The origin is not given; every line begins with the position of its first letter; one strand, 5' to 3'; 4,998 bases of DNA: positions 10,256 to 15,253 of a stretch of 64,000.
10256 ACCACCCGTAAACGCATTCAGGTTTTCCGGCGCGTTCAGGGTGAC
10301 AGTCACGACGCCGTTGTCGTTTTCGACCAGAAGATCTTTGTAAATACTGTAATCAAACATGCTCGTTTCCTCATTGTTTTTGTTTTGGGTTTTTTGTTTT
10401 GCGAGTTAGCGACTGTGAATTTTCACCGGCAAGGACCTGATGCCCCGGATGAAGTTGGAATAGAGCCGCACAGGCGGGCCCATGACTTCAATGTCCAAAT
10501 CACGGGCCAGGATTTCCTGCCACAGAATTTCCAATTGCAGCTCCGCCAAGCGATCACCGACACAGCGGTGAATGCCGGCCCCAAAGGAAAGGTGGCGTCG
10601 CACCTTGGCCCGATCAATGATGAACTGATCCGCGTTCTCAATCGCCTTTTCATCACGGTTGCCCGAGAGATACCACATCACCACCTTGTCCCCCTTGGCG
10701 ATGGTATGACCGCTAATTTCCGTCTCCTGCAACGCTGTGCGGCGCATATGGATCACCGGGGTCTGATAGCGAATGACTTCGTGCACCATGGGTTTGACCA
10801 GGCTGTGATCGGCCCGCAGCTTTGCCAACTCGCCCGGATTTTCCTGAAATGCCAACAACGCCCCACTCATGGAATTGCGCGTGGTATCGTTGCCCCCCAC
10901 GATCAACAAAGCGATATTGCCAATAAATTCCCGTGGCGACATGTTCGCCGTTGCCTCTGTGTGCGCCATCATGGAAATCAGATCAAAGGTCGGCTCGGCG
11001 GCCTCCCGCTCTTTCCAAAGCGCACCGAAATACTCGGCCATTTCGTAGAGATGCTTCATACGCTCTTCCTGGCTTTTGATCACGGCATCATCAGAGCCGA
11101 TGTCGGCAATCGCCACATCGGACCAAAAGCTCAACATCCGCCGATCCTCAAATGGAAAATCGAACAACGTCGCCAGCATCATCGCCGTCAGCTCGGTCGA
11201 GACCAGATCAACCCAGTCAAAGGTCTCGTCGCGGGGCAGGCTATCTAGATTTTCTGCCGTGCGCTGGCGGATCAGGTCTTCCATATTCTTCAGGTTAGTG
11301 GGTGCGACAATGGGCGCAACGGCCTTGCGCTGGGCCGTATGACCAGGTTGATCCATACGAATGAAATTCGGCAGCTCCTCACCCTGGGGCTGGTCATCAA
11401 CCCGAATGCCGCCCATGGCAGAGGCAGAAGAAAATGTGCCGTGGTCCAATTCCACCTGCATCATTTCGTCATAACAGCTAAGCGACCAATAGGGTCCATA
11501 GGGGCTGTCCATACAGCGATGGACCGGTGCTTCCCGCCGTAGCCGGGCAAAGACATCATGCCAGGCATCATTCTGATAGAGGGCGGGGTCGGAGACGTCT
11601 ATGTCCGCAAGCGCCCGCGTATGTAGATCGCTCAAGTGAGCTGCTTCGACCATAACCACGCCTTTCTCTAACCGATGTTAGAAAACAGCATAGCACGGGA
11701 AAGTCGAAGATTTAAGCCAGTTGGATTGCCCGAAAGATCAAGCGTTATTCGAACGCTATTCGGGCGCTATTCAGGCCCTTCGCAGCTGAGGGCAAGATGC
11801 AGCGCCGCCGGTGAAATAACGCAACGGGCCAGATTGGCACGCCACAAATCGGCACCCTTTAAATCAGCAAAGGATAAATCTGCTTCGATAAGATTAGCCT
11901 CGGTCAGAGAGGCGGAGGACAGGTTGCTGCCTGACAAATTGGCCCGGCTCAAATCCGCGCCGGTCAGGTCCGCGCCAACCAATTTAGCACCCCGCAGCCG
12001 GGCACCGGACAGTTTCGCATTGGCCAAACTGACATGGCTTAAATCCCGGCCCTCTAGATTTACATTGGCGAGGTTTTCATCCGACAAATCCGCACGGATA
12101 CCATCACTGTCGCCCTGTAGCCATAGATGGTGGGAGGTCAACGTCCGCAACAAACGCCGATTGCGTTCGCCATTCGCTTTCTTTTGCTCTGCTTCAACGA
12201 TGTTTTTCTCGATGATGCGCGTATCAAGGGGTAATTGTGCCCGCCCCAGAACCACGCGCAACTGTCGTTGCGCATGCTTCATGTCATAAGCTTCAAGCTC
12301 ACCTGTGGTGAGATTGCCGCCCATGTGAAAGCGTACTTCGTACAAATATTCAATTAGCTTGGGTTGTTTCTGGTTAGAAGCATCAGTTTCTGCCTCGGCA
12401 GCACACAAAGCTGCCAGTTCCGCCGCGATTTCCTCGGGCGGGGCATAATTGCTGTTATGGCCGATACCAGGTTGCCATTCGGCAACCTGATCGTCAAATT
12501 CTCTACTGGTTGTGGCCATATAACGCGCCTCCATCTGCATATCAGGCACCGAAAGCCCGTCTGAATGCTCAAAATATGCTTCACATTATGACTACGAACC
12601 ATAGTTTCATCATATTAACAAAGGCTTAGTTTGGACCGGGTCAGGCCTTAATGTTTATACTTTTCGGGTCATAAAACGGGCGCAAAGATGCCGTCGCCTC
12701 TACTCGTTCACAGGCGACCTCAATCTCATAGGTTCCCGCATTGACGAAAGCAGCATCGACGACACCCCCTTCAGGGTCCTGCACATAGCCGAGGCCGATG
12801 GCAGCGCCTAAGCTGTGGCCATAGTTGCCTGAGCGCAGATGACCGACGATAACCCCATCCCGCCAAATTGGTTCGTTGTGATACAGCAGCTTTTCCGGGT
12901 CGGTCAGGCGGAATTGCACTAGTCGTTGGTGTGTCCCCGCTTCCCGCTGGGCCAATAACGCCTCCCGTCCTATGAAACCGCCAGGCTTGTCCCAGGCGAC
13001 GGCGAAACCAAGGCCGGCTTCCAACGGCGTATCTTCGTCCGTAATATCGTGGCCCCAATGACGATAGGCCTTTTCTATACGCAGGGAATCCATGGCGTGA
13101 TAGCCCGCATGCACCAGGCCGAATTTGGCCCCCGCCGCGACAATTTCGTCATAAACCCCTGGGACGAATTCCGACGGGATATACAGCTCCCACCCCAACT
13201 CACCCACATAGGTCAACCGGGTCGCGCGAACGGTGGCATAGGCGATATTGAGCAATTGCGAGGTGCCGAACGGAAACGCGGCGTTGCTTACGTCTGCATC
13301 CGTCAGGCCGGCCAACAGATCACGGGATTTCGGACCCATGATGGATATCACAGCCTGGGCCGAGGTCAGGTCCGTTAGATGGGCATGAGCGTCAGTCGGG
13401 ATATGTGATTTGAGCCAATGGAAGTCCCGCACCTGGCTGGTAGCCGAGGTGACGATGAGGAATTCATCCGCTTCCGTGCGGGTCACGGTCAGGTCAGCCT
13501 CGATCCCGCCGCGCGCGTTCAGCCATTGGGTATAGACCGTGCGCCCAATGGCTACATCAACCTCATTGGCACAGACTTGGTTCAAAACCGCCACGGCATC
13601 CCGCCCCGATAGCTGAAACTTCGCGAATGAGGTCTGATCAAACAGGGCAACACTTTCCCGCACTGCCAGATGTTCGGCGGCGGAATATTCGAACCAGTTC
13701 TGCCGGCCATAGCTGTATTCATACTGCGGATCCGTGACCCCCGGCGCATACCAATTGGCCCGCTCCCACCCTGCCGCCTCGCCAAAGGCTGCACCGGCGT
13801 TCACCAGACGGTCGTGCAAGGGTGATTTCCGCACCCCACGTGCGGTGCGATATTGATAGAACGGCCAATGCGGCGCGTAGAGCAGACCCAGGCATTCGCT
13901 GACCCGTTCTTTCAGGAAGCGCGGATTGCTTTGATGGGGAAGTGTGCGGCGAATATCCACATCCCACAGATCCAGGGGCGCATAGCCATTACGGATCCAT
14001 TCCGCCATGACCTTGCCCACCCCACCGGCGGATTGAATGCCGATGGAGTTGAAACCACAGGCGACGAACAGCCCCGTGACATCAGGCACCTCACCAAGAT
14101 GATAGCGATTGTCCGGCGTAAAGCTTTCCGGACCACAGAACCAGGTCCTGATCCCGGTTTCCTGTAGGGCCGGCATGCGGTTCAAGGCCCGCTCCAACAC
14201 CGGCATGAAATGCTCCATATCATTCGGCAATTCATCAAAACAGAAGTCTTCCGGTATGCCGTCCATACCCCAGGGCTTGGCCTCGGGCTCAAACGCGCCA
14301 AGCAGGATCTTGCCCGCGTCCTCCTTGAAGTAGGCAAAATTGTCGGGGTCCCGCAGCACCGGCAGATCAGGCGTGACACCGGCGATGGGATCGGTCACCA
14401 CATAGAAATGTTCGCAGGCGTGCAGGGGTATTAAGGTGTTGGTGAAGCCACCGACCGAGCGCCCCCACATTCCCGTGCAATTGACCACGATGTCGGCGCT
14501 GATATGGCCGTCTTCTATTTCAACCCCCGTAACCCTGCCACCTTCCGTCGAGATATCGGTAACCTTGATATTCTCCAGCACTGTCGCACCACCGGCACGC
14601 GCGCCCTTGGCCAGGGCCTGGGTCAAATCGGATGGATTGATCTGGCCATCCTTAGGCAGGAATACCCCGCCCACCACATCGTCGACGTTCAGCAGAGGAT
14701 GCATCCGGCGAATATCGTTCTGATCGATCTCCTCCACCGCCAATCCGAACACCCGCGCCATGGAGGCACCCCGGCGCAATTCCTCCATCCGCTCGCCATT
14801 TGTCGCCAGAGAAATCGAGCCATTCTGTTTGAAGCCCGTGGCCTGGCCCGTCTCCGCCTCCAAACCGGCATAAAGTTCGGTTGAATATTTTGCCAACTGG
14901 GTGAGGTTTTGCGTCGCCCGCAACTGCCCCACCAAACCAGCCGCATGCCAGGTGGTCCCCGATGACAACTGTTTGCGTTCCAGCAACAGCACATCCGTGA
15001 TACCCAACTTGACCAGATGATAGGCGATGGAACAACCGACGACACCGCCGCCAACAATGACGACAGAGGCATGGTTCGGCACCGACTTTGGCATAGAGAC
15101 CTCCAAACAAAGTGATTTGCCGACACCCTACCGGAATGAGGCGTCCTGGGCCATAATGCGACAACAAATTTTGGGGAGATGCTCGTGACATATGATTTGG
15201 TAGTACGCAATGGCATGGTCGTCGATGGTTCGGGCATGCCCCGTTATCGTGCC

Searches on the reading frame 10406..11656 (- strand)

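Call 55: search_protein_families(library=ncbifam, proteins=[window:10406-11656:-], max_evalue=0.001)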
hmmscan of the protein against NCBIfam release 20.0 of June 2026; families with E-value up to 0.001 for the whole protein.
window:10406-11656:- (416 aa): 9 families
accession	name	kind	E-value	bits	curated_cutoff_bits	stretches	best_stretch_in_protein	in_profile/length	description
NF041802.1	P450_SolI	exception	1.9e-127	425.3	850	1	8-414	8-423/424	solanimycin biosynthesis cytochrome P450 SolI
NF041177.1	Cyp119_Thmprot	equivalog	2.5e-44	151.5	680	1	34-413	3-366/368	cytochrome P450 Cyp119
TIGR04458.1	CYP450_TxtE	equivalog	1.6e-34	119.2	500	1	99-413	85-402/403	4-nitrotryptophan synthase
TIGR04538.1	P450_cycloAA_1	subfamily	4.2e-32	111.5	500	1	33-389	12-369/395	cytochrome P450, cyclodipeptide synthase-associated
TIGR04515.1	P450_rel_GT_act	subfamily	1.5e-25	90.4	343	1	100-411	94-385/386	P450-derived glycosyltransferase activator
NF045816.1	PentlenlactSyn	equivalog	6.5e-22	77.8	700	1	105-392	90-372/396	pentalenolactone synthase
NF050147.1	aminopyruv_ApyO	equivalog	1.6e-11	43.5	525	1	101-390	83-396/444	RiPP biosynthesis cytochrome P450 ApyO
NF045812.1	PentlenOxigase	equivalog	0.0001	21.3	800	1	285-377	300-400/444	pentalenene oxygenase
NF051859.1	AlbFlvMonOxTrpSyn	equivalog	0.00018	20.2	700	1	288-383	321-424/457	bifunctional albaflavenone monooxygenase/terpene synthase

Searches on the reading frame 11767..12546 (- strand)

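Call 55: search_protein_families(library=ncbifam, proteins=[window:11767-12546:-], max_evalue=0.001)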
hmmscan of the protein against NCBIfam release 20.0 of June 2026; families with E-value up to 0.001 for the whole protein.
window:11767-12546:- (259 aa): 16 families
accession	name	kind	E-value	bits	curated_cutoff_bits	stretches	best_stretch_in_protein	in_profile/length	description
NF052603.1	penta_Alr5209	equivalog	7.2e-21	74.4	125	2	145-206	11-72/113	Alr5209 family pentapeptide repeat protein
NF047416.1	penta_HetL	equivalog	6.5e-17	61.7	260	1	150-252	51-153/218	heterocyst differentiation pentapeptide repeat protein HetL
NF011744.0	PRK15197.1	equivalog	2.2e-15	56.6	274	1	152-249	154-251/291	SPI-2 type III secretion system effector PipB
NF011743.0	PRK15196.1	equivalog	1e-10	41.1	354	1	154-244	204-289/350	type III secretion system effector PipB2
NF000071.4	penta_rpt_QnrA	exception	6e-09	36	450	1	150-241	115-196/218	QnrA family quinolone resistance pentapeptide repeat protein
NF038182.1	penta_rpt_SmQnr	exception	6.7e-08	32.6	460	1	160-239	118-197/215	SmQnr family pentapeptide repeat protein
NF033086.2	penta_rpt_Qnr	equivalog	1.3e-07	31.5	240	1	159-233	113-192/211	Qnr family pentapeptide repeat protein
NF000420.1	penta_rpt_QnrB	exception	1.7e-07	31.4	460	1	157-239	114-196/214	QnrB family quinolone resistance pentapeptide repeat protein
NF033375.2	penta_rpt_QnrE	exception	2.2e-07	31.1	480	1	160-241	117-198/214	QnrE family quinolone resistance pentapeptide repeat protein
NF000349.1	mfpA_AE000516.2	equivalog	3.9e-07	30.1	360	1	146-208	86-148/183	pentapeptide repeat protein MfpA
NF000056.3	penta_rpt_QnrS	exception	1.2e-05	25.1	460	0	194-243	59-108/218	QnrS family quinolone resistance pentapeptide repeat protein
NF012152.0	penta_rpt_QnrC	exception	3.5e-05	23.9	500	1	152-243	16-108/221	QnrC family quinolone resistance pentapeptide repeat protein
NF000139.2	penta_rpt_QnrD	exception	7.5e-05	22.8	425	1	153-249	55-151/214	QnrD family quinolone resistance pentapeptide repeat protein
NF011904.1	PRK15377.1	subfamily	0.00016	20.2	500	1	155-226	7-79/606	type III secretion system effector HECT-type E3 ubiquitin transferase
NF000421.1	penta_rpt_QnrVC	exception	0.00027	20.9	460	0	162-244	52-134/218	QnrVC family quinolone resistance pentapeptide repeat protein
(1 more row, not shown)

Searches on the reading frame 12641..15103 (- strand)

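Call 55: search_protein_families(library=ncbifam, proteins=[window:12641-15103:-], max_evalue=0.001)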
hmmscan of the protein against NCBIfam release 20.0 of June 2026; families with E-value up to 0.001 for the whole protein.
window:12641-15103:- (820 aa): 41 families (the best 25 are shown)
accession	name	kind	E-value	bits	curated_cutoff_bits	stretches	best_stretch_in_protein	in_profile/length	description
NF001567.0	PRK00389.1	subfamily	1.3e-59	202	300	1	471-814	31-356/359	glycine cleavage system aminomethyltransferase GcvT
TIGR00528.1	gcvT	equivalog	1.1e-55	189.1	235.85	1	474-786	32-342/362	glycine cleavage system aminomethyltransferase GcvT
TIGR01372.1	soxA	subfamily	3.2e-50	170.9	1164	1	423-777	606-960/996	sarcosine oxidase subunit alpha family protein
NF010093.0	PRK13579.1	equivalog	4.9e-44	150.6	459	1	423-778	8-338/371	glycine cleavage system aminomethyltransferase GcvT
NF053776.1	TmaoDeMthMsil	equivalog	2.8e-43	148.5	1100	1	475-817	419-760/763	trimethylamine N-oxide demethylase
TIGR02352.1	thiamin_ThiO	equivalog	2.9e-42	145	250.8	1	14-219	1-212/351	glycine oxidase ThiO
TIGR01373.1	soxB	subfamily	5.4e-29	101.2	529.45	1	11-372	30-384/407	sarcosine oxidase subunit beta family protein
NF008425.0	PRK11259.1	equivalog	2.8e-26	92.3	257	1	11-217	4-208/377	N-methyl-L-tryptophan oxidase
NF001933.0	PRK00711.1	subfamily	5.8e-26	91.5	383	1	63-217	104-260/429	D-amino acid dehydrogenase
NF009133.0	PRK12486.1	equivalog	4.4e-20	71.9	410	1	476-775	46-340/369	dimethylsulfoniopropionate demethylase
TIGR03364.1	HpnW_proposed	hypoth_equivalog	6.5e-19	68.2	285.1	1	13-211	2-194/365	TIGR03364 family FAD-dependent oxidoreductase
TIGR01377.1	soxA_mon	subfamily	3.9e-18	65.4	479.65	1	14-215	3-201/381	amino oxidase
TIGR03377.1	glycerol3P_GlpA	equivalog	1.1e-16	60.5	552.8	1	118-225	104-215/530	anaerobic glycerol-3-phosphate dehydrogenase subunit GlpA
NF008313.0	PRK11101.1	equivalog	4.6e-16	58.5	425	1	10-225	7-224/548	anaerobic glycerol-3-phosphate dehydrogenase subunit A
TIGR03197.1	MnmC_Cterm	equivalog_domain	9.4e-16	57.9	174.2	1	14-212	2-201/400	FAD-dependent 5-carboxymethylaminomethyl-2-thiouridine(34) oxidoreductase MnmC1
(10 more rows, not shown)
